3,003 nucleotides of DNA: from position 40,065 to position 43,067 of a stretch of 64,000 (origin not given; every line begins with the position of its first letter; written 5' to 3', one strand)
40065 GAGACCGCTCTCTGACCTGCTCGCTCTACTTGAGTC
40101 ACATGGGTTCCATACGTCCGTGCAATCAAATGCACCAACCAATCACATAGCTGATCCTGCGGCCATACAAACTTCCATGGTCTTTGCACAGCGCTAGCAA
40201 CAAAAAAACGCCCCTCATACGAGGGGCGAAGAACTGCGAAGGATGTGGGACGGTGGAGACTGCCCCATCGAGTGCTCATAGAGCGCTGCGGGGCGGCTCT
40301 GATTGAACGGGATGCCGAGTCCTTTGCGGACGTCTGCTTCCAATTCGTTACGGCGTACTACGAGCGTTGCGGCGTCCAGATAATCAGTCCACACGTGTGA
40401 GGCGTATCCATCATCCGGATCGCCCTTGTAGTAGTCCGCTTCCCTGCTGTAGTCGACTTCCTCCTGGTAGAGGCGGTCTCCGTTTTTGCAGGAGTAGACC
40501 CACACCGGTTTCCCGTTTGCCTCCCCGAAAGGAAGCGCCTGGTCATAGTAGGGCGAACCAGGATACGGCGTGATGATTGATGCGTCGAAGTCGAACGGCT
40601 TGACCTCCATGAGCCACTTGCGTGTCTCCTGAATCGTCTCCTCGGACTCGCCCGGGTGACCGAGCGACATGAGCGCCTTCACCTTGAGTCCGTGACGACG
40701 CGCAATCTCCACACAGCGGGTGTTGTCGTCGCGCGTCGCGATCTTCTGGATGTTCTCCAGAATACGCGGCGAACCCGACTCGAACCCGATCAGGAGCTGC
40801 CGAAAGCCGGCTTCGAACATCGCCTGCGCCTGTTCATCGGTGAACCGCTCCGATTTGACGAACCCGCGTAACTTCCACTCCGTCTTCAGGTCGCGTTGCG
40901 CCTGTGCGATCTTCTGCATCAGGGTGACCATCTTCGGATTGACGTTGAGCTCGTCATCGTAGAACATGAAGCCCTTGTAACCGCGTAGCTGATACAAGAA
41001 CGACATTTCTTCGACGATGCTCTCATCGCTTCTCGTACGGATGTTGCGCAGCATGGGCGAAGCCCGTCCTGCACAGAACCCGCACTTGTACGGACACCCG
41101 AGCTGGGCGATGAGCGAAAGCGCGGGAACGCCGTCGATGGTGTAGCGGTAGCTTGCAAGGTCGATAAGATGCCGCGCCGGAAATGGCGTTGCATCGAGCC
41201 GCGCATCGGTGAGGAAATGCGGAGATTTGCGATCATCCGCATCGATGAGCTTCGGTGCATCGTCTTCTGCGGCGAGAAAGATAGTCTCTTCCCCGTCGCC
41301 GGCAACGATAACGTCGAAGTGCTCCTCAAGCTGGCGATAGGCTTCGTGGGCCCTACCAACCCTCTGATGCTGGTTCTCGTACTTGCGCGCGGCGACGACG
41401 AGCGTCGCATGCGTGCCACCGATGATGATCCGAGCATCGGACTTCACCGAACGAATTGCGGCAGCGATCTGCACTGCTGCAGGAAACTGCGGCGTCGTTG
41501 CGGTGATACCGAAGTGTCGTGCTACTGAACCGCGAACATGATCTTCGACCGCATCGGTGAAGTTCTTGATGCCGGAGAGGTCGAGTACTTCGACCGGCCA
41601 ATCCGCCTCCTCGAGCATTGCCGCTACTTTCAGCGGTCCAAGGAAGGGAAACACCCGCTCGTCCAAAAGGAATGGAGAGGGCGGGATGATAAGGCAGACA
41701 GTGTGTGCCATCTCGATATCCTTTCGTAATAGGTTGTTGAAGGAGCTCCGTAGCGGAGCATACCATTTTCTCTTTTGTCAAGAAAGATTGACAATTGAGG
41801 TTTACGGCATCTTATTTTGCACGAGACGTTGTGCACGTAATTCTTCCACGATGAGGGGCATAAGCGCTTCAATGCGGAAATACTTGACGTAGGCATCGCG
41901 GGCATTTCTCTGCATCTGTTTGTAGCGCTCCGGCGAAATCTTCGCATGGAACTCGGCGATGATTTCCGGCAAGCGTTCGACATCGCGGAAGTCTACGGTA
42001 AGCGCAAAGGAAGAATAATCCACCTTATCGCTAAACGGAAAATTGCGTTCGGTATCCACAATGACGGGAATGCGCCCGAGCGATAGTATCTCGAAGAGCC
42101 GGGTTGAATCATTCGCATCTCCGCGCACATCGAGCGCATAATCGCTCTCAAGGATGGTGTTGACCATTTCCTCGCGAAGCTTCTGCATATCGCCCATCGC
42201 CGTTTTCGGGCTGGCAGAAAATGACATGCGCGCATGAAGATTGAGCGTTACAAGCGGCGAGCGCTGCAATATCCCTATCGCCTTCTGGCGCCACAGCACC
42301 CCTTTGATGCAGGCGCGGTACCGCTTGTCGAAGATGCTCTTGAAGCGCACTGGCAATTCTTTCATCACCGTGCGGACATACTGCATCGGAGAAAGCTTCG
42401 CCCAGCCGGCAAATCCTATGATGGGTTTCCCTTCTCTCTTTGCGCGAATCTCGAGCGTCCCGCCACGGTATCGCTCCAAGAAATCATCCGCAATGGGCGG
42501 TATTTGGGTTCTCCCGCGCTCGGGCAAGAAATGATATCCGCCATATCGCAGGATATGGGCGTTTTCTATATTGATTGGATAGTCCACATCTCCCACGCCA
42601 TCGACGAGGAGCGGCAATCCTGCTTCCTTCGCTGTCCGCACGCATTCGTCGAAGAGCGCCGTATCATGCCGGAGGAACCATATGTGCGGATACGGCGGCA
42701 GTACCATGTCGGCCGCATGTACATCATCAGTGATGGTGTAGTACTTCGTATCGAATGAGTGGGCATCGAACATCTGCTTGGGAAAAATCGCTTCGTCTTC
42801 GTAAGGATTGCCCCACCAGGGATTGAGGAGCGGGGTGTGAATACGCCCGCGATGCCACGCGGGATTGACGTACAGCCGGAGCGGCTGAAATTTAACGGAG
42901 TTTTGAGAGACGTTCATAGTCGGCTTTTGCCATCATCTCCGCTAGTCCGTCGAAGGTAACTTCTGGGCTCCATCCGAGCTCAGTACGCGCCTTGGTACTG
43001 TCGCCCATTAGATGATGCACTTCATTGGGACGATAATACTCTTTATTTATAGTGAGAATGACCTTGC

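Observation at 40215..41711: Class B (B12-binding) radical SAM enzyme in the glycan locus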

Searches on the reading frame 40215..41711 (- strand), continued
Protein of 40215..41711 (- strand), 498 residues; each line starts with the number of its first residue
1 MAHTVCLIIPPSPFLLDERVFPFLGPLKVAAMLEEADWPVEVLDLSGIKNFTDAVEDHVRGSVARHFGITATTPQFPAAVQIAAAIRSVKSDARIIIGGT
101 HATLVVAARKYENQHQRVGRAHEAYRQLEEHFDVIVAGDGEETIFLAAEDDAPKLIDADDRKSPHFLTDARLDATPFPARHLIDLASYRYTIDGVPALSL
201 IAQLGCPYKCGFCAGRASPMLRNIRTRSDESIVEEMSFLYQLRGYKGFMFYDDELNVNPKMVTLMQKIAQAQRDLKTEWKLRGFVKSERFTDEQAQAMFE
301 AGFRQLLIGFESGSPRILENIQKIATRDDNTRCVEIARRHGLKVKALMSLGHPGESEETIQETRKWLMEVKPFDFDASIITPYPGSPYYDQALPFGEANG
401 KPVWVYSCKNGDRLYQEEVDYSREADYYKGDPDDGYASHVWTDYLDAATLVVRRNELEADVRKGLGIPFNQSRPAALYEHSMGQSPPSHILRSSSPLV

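Call 44: search_protein_families(library=ncbifam, proteins=[P0139, P0142, P0170, P0181, P0205, P0210, P0227, P0242, P0262, P0249], max_evalue=1e-20)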
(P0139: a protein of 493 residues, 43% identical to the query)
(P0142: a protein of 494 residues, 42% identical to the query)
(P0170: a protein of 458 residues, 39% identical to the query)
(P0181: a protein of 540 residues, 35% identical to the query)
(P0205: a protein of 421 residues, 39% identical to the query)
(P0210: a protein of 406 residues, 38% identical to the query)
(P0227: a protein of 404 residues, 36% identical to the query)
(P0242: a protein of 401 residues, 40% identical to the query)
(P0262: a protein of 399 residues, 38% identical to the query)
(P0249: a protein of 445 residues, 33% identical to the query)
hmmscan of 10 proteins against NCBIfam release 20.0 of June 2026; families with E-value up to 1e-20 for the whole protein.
P0139 (493 aa): 3 families
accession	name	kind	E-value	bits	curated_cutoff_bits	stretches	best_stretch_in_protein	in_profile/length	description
TIGR02026.1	BchE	equivalog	7.8e-24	84.4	481.35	1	23-390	19-382/497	magnesium-protoporphyrin IX monomethyl ester anaerobic oxidative cyclase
TIGR03471.1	HpnJ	equivalog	4.2e-23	82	577.6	1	208-397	205-389/472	hopanoid biosynthesis associated radical SAM protein HpnJ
TIGR04479.1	bcpD_PhpK_rSAM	subfamily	4.7e-23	81.3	600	0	207-381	248-417/504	PhpK family radical SAM P-methyltransferase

P0142 (494 aa): 4 families
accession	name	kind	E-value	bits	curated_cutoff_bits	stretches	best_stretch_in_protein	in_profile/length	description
TIGR02026.1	BchE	equivalog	5.4e-28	98.1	481.35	0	165-390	165-387/497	magnesium-protoporphyrin IX monomethyl ester anaerobic oxidative cyclase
TIGR03471.1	HpnJ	equivalog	2.3e-27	96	577.6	1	69-394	73-391/472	hopanoid biosynthesis associated radical SAM protein HpnJ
TIGR04479.1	bcpD_PhpK_rSAM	subfamily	1e-23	83.5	600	1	197-374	243-415/504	PhpK family radical SAM P-methyltransferase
TIGR04367.1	HpnR_B12_rSAM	equivalog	4e-23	81.7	650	1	7-387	4-370/490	hopanoid C-3 methylase HpnR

P0170 (458 aa): 8 families
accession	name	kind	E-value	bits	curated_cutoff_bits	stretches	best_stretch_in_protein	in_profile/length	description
TIGR04479.1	bcpD_PhpK_rSAM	subfamily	1.1e-32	113.1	600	1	17-369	68-407/504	PhpK family radical SAM P-methyltransferase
NF038361.1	rSAM_Sden_1168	equivalog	1.4e-31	109.7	575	1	23-396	87-476/560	Sden_1168 family B12-binding radical SAM P-methyltransferase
TIGR02026.1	BchE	equivalog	8.9e-25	87.5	481.35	1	22-372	23-366/497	magnesium-protoporphyrin IX monomethyl ester anaerobic oxidative cyclase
TIGR03471.1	HpnJ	equivalog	8.3e-24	84.3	577.6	1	58-396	65-390/472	hopanoid biosynthesis associated radical SAM protein HpnJ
TIGR04072.2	rSAM_ladder_B12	equivalog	2.3e-23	82.6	360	1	18-387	15-366/443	lipid biosynthesis B12-binding/radical SAM protein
TIGR03975.1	rSAM_ocin_1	subfamily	3e-22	78.9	281.85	1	48-371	115-430/606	RiPP maturation radical SAM C-methyltransferase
TIGR04385.1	B12_rSAM_cofa1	equivalog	8.6e-21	74.6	450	0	14-367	13-360/438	B12 lower ligand biosynthesis radical SAM protein BzaD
NF050148.1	rSAM_ApyD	equivalog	9.1e-21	73.9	750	0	50-367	63-362/645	RiPP biosynthesis radical SAM protein ApyD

P0181 (540 aa): 5 families
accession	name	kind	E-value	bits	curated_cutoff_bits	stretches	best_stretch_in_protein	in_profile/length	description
TIGR04479.1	bcpD_PhpK_rSAM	subfamily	8.4e-33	113.5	600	1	231-431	241-432/504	PhpK family radical SAM P-methyltransferase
TIGR02026.1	BchE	equivalog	2.3e-30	105.9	481.35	1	226-432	189-389/497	magnesium-protoporphyrin IX monomethyl ester anaerobic oxidative cyclase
NF050148.1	rSAM_ApyD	equivalog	2.3e-25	89.1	750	1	212-434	180-398/645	RiPP biosynthesis radical SAM protein ApyD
NF033070.1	rSAM_AprD4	equivalog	3.8e-25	88.7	500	1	204-428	173-388/456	AprD4 family radical SAM diol-dehydratase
NF038361.1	rSAM_Sden_1168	equivalog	3e-21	75.6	575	0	199-432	248-475/560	Sden_1168 family B12-binding radical SAM P-methyltransferase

P0205 (421 aa): 11 families
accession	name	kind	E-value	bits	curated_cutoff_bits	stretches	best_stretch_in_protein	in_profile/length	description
TIGR03471.1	HpnJ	equivalog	2.4e-48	165.2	577.6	1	130-348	163-388/472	hopanoid biosynthesis associated radical SAM protein HpnJ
TIGR02026.1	BchE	equivalog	7.9e-46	156.9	481.35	1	129-353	163-394/497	magnesium-protoporphyrin IX monomethyl ester anaerobic oxidative cyclase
TIGR04479.1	bcpD_PhpK_rSAM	subfamily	4.1e-39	134.3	600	1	161-353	240-437/504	PhpK family radical SAM P-methyltransferase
NF050148.1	rSAM_ApyD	equivalog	3e-37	128.3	750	1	130-347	173-393/645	RiPP biosynthesis radical SAM protein ApyD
TIGR04013.1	B12_SAM_MJ_1487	hypoth_equivalog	1.1e-35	123.3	251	1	50-202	40-194/382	TIGR04013 family B12-binding domain/radical SAM domain-containing protein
TIGR04072.2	rSAM_ladder_B12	equivalog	4.5e-32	111.2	360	1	73-318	90-342/443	lipid biosynthesis B12-binding/radical SAM protein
NF038361.1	rSAM_Sden_1168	equivalog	2.1e-31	109.1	575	1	133-344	247-470/560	Sden_1168 family B12-binding radical SAM P-methyltransferase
TIGR04014.1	B12_SAM_MJ_0865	equivalog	1.1e-30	106.8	360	1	23-343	13-354/434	methyl-coenzyme M reductase glutamine C-methyltransferase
NF033070.1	rSAM_AprD4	equivalog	3.4e-29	102.1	500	1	87-342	123-385/456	AprD4 family radical SAM diol-dehydratase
TIGR03975.1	rSAM_ocin_1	subfamily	1.1e-25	90.2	281.85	1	50-322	125-427/606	RiPP maturation radical SAM C-methyltransferase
TIGR04385.1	B12_rSAM_cofa1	equivalog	9.9e-24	84.3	450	1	137-323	171-362/438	B12 lower ligand biosynthesis radical SAM protein BzaD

P0210 (406 aa): 9 families
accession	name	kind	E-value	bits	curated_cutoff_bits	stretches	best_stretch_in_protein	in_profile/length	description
TIGR04479.1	bcpD_PhpK_rSAM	subfamily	1e-44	152.8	600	1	166-360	240-437/504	PhpK family radical SAM P-methyltransferase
TIGR03471.1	HpnJ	equivalog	1.5e-36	126.3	577.6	1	137-349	164-382/472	hopanoid biosynthesis associated radical SAM protein HpnJ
TIGR04013.1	B12_SAM_MJ_1487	hypoth_equivalog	1.8e-34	119.2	251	1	58-215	43-200/382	TIGR04013 family B12-binding domain/radical SAM domain-containing protein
TIGR02026.1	BchE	equivalog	1.2e-28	100.3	481.35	1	136-346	164-379/497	magnesium-protoporphyrin IX monomethyl ester anaerobic oxidative cyclase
TIGR04014.1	B12_SAM_MJ_0865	equivalog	1.3e-26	93.4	360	0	251-338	255-342/434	methyl-coenzyme M reductase glutamine C-methyltransferase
TIGR04072.2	rSAM_ladder_B12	equivalog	1.6e-25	89.7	360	1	68-333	79-350/443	lipid biosynthesis B12-binding/radical SAM protein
NF033070.1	rSAM_AprD4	equivalog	3.6e-25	88.8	500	1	53-345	69-381/456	AprD4 family radical SAM diol-dehydratase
NF050148.1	rSAM_ApyD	equivalog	2.1e-23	82.6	750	0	137-342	174-378/645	RiPP biosynthesis radical SAM protein ApyD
NF038361.1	rSAM_Sden_1168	equivalog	8.9e-22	77.3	575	0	136-333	244-452/560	Sden_1168 family B12-binding radical SAM P-methyltransferase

P0227 (404 aa): 11 families
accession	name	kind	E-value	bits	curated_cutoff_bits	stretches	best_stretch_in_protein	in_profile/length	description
TIGR03471.1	HpnJ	equivalog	1.1e-35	123.5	577.6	1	133-353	164-389/472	hopanoid biosynthesis associated radical SAM protein HpnJ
TIGR04479.1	bcpD_PhpK_rSAM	subfamily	1.2e-32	113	600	1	164-357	242-437/504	PhpK family radical SAM P-methyltransferase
TIGR04013.1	B12_SAM_MJ_1487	hypoth_equivalog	1.3e-32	113.1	251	1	27-324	16-328/382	TIGR04013 family B12-binding domain/radical SAM domain-containing protein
TIGR04072.2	rSAM_ladder_B12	equivalog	1.4e-29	103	360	1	71-321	88-341/443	lipid biosynthesis B12-binding/radical SAM protein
TIGR02026.1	BchE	equivalog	2e-26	92.9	481.35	1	19-360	20-396/497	magnesium-protoporphyrin IX monomethyl ester anaerobic oxidative cyclase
NF038361.1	rSAM_Sden_1168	equivalog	2.4e-26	92.4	575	1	134-349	246-471/560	Sden_1168 family B12-binding radical SAM P-methyltransferase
TIGR03975.1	rSAM_ocin_1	subfamily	1.3e-25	90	281.85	1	54-328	129-429/606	RiPP maturation radical SAM C-methyltransferase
NF050148.1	rSAM_ApyD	equivalog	3.4e-24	85.2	750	1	136-372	177-413/645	RiPP biosynthesis radical SAM protein ApyD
NF033070.1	rSAM_AprD4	equivalog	1.9e-23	83.1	500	1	136-348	168-387/456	AprD4 family radical SAM diol-dehydratase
TIGR04295.1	B12_rSAM_oligo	hypoth_equivalog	1.2e-22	80.2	400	0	76-349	94-382/422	TIGR04295 family B12-binding domain-containing radical SAM protein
TIGR04014.1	B12_SAM_MJ_0865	equivalog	3.2e-22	78.9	360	0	72-349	57-356/434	methyl-coenzyme M reductase glutamine C-methyltransferase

P0242 (401 aa): 8 families
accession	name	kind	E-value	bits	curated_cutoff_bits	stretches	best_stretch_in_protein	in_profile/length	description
TIGR04479.1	bcpD_PhpK_rSAM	subfamily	8.5e-43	146.5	600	1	161-330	244-416/504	PhpK family radical SAM P-methyltransferase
TIGR03471.1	HpnJ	equivalog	5.9e-39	134.2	577.6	1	159-366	198-406/472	hopanoid biosynthesis associated radical SAM protein HpnJ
TIGR04013.1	B12_SAM_MJ_1487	hypoth_equivalog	5.3e-32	111.1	251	0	62-201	48-195/382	TIGR04013 family B12-binding domain/radical SAM domain-containing protein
TIGR02026.1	BchE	equivalog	3.7e-31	108.5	481.35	1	130-346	165-386/497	magnesium-protoporphyrin IX monomethyl ester anaerobic oxidative cyclase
TIGR04072.2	rSAM_ladder_B12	equivalog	1.8e-24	86.2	360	1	67-328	83-354/443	lipid biosynthesis B12-binding/radical SAM protein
NF050148.1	rSAM_ApyD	equivalog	2.8e-24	85.5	750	0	131-346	175-392/645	RiPP biosynthesis radical SAM protein ApyD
NF038361.1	rSAM_Sden_1168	equivalog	3.3e-24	85.4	575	0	131-347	246-473/560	Sden_1168 family B12-binding radical SAM P-methyltransferase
NF033070.1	rSAM_AprD4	equivalog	5.1e-21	75.1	500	0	132-344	167-387/456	AprD4 family radical SAM diol-dehydratase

P0262 (399 aa): 9 families
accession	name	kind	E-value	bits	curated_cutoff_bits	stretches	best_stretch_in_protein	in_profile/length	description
TIGR03471.1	HpnJ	equivalog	3e-39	135.2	577.6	1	146-385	188-426/472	hopanoid biosynthesis associated radical SAM protein HpnJ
TIGR04479.1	bcpD_PhpK_rSAM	subfamily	1.8e-36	125.6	600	1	157-348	243-437/504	PhpK family radical SAM P-methyltransferase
TIGR04072.2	rSAM_ladder_B12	equivalog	4.9e-28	97.9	360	1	66-313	85-342/443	lipid biosynthesis B12-binding/radical SAM protein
TIGR02026.1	BchE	equivalog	1.6e-27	96.5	481.35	1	145-340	184-385/497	magnesium-protoporphyrin IX monomethyl ester anaerobic oxidative cyclase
TIGR04013.1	B12_SAM_MJ_1487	hypoth_equivalog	3.7e-26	91.9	251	0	56-203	48-200/382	TIGR04013 family B12-binding domain/radical SAM domain-containing protein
TIGR04014.1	B12_SAM_MJ_0865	equivalog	1.1e-25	90.3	360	1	158-340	163-356/434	methyl-coenzyme M reductase glutamine C-methyltransferase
NF050148.1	rSAM_ApyD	equivalog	3.8e-24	85.1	750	1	131-313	178-359/645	RiPP biosynthesis radical SAM protein ApyD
NF038361.1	rSAM_Sden_1168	equivalog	5.6e-21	74.7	575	0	152-314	279-445/560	Sden_1168 family B12-binding radical SAM P-methyltransferase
NF033070.1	rSAM_AprD4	equivalog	7.5e-21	74.5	500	0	83-394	123-434/456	AprD4 family radical SAM diol-dehydratase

P0249 (445 aa): 6 families
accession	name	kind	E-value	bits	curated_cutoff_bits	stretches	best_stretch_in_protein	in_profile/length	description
NF050148.1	rSAM_ApyD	equivalog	3.9e-30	104.8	750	1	184-367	205-391/645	RiPP biosynthesis radical SAM protein ApyD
TIGR04479.1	bcpD_PhpK_rSAM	subfamily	2e-28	99.1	600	1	179-335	242-400/504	PhpK family radical SAM P-methyltransferase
TIGR04072.2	rSAM_ladder_B12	equivalog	1.4e-24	86.6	360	1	69-335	81-340/443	lipid biosynthesis B12-binding/radical SAM protein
TIGR03471.1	HpnJ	equivalog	2.2e-24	86.2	577.6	1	179-373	198-391/472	hopanoid biosynthesis associated radical SAM protein HpnJ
TIGR02026.1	BchE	equivalog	1.2e-22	80.4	481.35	0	163-368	179-386/497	magnesium-protoporphyrin IX monomethyl ester anaerobic oxidative cyclase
NF033070.1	rSAM_AprD4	equivalog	8.6e-22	77.6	500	1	149-366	167-387/456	AprD4 family radical SAM diol-dehydratase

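Call 64: search_protein_families(library=pfam, proteins=[L060:12168-13133:+, L006:12040-12792:+, L040:4234-5088:+, L028:1791-2480:+, L068:2257-3423:+, L039:3890-4684:+, L040:7545-9563:+, L020:10317-12110:+, L031:8447-9268:+, L015:8243-10138:-], max_evalue=0.001)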
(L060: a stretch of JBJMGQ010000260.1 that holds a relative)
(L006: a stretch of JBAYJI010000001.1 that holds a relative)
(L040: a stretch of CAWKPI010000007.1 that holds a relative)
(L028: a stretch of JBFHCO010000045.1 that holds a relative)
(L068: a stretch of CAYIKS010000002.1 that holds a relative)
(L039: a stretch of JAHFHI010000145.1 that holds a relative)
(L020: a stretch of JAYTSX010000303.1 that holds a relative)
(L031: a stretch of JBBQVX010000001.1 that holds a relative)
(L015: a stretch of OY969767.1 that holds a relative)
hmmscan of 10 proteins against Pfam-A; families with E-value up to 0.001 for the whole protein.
L060:12168-13133:+ (321 aa): 3 families
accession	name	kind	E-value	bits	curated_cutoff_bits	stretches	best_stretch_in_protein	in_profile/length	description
PF00535.33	Glycos_transf_2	-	6.3e-39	134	23.3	1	6-136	1-135/168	Glycosyl transferase family 2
PF10111.15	Glyco_tranf_2_2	-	1.1e-21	78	27.3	1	6-220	1-227/276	Glycosyltransferase like family 2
PF13641.12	Glyco_tranf_2_3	-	9.4e-18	65.5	27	1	5-208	3-210/230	Glycosyltransferase like family 2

L006:12040-12792:+ (250 aa): 7 families
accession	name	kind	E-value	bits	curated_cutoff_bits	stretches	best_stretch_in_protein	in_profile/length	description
PF13489.12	Methyltransf_23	-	4.9e-14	52.8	27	1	45-187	21-163/164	Methyltransferase domain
PF08242.18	Methyltransf_12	-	3.7e-13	50.5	30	1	52-145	2-98/98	Methyltransferase domain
PF08241.18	Methyltransf_11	-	1.6e-11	45.1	21.2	1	52-146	2-94/95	Methyltransferase domain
PF13649.12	Methyltransf_25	-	2.2e-11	44.7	27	1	50-143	1-97/97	Methyltransferase domain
PF13847.12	Methyltransf_31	-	0.00013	22.2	27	1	48-148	5-110/145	Methyltransferase domain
PF00398.26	RrnaAD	-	0.00031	20.4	24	1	34-97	18-80/263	Ribosomal RNA adenine dimethylase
PF01209.24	Ubie_methyltran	-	0.00079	19.3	20.1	0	46-148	47-152/233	ubiE/COQ5 methyltransferase family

L040:4234-5088:+ (284 aa): 0 families

L028:1791-2480:+ (229 aa): 6 families
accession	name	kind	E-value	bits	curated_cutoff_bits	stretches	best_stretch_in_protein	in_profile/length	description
PF08241.18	Methyltransf_11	-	1.3e-19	71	21.2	1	51-145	1-95/95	Methyltransferase domain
PF13649.12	Methyltransf_25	-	1.1e-17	64.9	27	1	51-140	2-96/97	Methyltransferase domain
PF13489.12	Methyltransf_23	-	1.1e-17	64.6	27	1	37-194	13-163/164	Methyltransferase domain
PF13847.12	Methyltransf_31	-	2.6e-14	53.6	27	1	49-149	6-113/145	Methyltransferase domain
PF01209.24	Ubie_methyltran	-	1.3e-13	51.2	20.1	1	7-146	10-152/233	ubiE/COQ5 methyltransferase family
PF08242.18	Methyltransf_12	-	7.1e-13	49.6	30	1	51-143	1-98/98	Methyltransferase domain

L068:2257-3423:+ (388 aa): 1 family
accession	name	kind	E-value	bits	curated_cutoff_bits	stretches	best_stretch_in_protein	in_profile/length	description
PF01075.23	Glyco_transf_9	-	3.3e-24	86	22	1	118-353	4-228/247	Glycosyltransferase family 9 (heptosyltransferase)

L039:3890-4684:+ (264 aa): 2 families
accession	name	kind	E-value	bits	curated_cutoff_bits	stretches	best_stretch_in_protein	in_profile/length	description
PF00535.33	Glycos_transf_2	-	1.6e-16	61.1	23.3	1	7-97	1-101/168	Glycosyl transferase family 2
PF13704.12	Glyco_tranf_2_4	-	2.2e-05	25.3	27.5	1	14-85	2-82/98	Glycosyl transferase family 2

L040:7545-9563:+ (672 aa): 0 families

L020:10317-12110:+ (597 aa): 1 family
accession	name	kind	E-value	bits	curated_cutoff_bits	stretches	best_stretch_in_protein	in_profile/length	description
PF04932.20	Wzy_C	-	8.4e-19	68.3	31.7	1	216-360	2-149/149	O-Antigen ligase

L031:8447-9268:+ (273 aa): 0 families

L015:8243-10138:- (631 aa): 4 families
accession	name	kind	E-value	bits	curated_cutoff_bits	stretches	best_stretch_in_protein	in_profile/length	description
PF00733.27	Asn_synthase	-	3.2e-97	326.8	21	1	241-626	2-354/354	Asparagine synthase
PF13537.11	GATase_7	-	4.4e-45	153.1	25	1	47-165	2-121/123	Glutamine amidotransferase domain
PF13522.11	GATase_6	-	1e-39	135.9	27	1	31-161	1-130/130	Glutamine amidotransferase domain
PF12481.13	DUF3700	-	3e-06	27.3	27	1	112-165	123-176/228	Aluminium induced protein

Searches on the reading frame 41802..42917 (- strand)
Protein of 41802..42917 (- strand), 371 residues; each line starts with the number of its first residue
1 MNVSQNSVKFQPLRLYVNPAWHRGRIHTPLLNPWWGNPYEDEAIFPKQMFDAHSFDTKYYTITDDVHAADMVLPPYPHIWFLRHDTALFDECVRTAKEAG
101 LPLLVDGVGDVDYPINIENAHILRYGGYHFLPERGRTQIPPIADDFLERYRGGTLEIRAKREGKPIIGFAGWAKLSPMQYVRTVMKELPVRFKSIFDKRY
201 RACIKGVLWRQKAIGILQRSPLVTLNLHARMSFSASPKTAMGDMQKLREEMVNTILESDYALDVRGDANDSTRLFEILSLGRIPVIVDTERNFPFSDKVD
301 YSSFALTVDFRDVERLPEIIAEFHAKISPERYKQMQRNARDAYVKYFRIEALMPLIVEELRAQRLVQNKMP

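Call 7: search_protein_families(library=pfam, proteins=[window:41802-42917:-], max_evalue=0.001)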
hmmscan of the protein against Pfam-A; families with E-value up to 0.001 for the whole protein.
window:41802-42917:- (371 aa): 1 family
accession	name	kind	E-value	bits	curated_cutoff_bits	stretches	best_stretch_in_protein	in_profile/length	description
PF03016.20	Exostosin_GT47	-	2.4e-11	43.9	33.4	1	247-322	216-292/293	Exostosin GT47 domain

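Call 42: search_protein_families(library=ncbifam, proteins=[window:41802-42917:-], max_evalue=0.00001)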
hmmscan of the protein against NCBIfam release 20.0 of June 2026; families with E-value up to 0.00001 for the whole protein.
window:41802-42917:- (371 aa): 0 families
